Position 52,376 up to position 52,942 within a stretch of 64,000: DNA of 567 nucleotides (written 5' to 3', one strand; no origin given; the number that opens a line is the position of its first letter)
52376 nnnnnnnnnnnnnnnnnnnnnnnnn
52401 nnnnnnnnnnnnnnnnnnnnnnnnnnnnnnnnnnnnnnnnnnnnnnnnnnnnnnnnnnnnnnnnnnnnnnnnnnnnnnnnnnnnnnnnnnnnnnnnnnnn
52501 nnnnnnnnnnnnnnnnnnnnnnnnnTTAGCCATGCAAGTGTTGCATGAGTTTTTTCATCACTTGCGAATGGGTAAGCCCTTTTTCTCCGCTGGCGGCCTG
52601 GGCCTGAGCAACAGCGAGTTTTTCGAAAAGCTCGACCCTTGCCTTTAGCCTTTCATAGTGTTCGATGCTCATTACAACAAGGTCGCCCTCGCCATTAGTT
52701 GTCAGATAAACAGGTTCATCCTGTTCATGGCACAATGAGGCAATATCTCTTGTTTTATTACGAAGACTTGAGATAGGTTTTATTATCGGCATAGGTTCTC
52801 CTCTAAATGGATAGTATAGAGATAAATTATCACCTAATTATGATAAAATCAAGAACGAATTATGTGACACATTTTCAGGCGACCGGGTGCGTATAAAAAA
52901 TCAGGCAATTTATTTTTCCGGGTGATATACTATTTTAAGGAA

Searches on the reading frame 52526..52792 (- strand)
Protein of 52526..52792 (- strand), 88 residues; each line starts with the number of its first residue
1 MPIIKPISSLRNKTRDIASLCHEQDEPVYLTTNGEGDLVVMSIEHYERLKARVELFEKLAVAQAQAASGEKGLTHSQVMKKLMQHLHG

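Call 47: search_protein_families(library=ncbifam, proteins=[window:52526-52792:-])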
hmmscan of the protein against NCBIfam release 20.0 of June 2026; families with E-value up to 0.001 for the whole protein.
window:52526-52792:- (88 aa): 1 family
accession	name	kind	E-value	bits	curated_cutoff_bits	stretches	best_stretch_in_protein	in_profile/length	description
TIGR01552.1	phd_fam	subfamily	5.7e-07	28.8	20.8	1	23-56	19-52/53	type II toxin-antitoxin system prevent-host-death family antitoxin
